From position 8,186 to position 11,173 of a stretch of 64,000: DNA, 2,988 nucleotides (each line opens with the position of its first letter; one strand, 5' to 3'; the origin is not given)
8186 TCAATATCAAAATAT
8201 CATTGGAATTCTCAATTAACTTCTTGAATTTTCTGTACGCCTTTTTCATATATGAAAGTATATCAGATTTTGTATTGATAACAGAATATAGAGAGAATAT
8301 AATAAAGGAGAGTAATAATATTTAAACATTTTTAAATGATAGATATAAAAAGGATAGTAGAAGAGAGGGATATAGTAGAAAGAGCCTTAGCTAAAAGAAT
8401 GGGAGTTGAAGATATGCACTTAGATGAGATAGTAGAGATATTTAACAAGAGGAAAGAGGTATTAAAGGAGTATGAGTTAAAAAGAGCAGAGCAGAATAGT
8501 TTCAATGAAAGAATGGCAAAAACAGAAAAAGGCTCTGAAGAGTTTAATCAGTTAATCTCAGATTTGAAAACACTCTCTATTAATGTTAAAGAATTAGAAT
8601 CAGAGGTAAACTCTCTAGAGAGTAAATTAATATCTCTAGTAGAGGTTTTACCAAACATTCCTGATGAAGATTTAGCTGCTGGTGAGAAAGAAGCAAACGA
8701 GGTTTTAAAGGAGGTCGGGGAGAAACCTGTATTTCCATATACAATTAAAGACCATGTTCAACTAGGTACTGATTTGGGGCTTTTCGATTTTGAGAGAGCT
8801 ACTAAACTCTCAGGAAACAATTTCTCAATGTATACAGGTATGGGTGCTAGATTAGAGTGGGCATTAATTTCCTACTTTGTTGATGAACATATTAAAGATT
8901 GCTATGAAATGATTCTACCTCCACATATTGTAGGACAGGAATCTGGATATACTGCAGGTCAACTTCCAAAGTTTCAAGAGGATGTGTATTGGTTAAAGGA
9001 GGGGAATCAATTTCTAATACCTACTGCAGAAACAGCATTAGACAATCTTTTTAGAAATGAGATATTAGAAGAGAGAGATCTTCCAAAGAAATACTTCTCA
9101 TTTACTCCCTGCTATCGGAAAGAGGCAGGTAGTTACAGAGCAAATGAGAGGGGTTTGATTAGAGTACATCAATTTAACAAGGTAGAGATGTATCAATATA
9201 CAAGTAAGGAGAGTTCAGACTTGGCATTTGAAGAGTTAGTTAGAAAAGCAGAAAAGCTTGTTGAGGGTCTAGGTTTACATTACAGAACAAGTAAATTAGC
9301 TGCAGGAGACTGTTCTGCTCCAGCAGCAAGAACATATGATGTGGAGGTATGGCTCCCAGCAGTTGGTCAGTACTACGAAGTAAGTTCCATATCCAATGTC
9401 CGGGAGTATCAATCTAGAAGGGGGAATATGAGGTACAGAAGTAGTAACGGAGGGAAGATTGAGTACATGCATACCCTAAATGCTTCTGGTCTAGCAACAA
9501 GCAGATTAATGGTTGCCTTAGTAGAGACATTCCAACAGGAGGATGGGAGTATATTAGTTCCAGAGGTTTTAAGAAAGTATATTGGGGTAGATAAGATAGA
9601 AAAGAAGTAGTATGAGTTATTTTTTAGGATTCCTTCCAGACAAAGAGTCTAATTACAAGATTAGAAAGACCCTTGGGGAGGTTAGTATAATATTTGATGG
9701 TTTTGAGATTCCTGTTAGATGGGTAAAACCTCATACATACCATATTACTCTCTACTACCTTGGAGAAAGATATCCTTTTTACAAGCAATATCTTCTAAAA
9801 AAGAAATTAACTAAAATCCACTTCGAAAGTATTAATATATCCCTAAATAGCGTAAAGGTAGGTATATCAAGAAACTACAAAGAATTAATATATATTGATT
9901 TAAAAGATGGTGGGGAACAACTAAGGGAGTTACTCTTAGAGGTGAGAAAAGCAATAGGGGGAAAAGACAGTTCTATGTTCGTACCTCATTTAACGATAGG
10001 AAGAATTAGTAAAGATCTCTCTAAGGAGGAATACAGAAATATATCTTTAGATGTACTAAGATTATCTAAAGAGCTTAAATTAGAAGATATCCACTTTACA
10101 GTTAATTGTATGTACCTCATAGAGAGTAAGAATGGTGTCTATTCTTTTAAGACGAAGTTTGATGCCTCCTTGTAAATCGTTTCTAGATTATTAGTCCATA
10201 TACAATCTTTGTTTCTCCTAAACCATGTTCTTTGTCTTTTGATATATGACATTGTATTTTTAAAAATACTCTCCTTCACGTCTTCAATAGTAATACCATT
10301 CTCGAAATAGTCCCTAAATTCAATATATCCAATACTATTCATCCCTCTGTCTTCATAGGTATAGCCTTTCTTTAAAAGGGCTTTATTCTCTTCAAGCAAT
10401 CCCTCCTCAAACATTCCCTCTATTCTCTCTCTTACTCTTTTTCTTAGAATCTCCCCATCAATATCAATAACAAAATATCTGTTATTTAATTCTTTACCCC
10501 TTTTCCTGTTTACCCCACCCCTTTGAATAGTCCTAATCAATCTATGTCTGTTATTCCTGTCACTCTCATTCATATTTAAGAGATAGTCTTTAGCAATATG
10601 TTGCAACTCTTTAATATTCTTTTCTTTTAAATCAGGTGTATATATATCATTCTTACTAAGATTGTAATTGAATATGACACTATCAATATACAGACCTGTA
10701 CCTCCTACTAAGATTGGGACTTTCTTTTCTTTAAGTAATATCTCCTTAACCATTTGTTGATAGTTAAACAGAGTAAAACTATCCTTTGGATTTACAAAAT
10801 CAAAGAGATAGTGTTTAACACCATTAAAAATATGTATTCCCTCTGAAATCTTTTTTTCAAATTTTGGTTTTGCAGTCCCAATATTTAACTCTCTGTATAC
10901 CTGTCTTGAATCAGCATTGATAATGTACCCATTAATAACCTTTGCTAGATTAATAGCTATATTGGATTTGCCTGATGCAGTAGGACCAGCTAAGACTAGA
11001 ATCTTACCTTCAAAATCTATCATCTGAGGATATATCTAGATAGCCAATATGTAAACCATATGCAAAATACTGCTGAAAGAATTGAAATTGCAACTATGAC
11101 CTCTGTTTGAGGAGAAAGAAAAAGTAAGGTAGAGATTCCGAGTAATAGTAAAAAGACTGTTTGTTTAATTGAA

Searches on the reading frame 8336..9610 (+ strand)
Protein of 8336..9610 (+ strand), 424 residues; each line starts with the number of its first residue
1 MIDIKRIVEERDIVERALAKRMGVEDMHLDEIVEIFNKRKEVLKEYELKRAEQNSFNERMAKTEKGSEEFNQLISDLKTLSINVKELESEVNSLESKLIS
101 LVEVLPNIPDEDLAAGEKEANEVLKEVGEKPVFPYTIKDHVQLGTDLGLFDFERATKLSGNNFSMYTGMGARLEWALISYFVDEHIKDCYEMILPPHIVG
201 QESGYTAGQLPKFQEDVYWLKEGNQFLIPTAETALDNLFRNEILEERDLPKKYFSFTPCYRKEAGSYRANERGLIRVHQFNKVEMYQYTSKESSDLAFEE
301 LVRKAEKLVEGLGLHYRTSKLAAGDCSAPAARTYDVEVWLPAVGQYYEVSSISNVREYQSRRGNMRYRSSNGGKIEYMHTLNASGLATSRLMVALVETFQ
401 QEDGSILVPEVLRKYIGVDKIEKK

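Call 30: search_protein_families(library=pfam, proteins=[window:8336-9610:+], max_evalue=0.0001)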
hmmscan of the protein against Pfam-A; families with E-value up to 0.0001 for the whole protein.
window:8336-9610:+ (424 aa): 2 families
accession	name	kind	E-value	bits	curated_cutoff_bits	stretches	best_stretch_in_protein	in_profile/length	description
PF00587.30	tRNA-synt_2b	-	1.5e-34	120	29.3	1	224-398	10-178/179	tRNA synthetase class II core domain (G, H, P, S and T)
PF02403.27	Seryl_tRNA_N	-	2.1e-16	60.5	28.2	1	1-109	1-108/108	Seryl-tRNA synthetase N-terminal domain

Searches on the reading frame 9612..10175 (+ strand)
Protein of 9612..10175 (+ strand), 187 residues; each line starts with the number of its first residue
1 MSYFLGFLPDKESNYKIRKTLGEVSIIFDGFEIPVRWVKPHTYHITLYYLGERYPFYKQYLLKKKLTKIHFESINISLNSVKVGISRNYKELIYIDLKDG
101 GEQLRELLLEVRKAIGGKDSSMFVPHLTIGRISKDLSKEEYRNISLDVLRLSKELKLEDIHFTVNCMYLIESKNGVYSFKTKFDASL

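Call 30: search_protein_families(library=pfam, proteins=[window:9612-10175:+], max_evalue=0.0001)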
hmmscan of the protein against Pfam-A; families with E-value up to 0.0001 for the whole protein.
window:9612-10175:+ (187 aa): 2 families
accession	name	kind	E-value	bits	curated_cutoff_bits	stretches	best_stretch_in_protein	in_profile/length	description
PF02834.22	LigT_PEase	-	7.3e-08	32.9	23.3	0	34-88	26-81/87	LigT like Phosphoesterase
PF13563.12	2_5_RNA_ligase2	-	3.6e-06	27.5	27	1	41-174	24-150/152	2'-5' RNA ligase superfamily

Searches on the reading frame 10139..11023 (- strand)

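Call 30: search_protein_families(library=pfam, proteins=[window:10139-11023:-], max_evalue=0.0001)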
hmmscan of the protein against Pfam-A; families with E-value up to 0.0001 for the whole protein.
window:10139-11023:- (294 aa): 2 families
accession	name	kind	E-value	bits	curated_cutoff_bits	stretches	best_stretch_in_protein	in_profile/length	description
PF01715.23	IPPT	-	5.1e-49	167.6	23.6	1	41-270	1-242/243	IPP transferase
PF01745.22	IPT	-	3.5e-05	23.8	20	1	8-56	3-51/233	Isopentenyl transferase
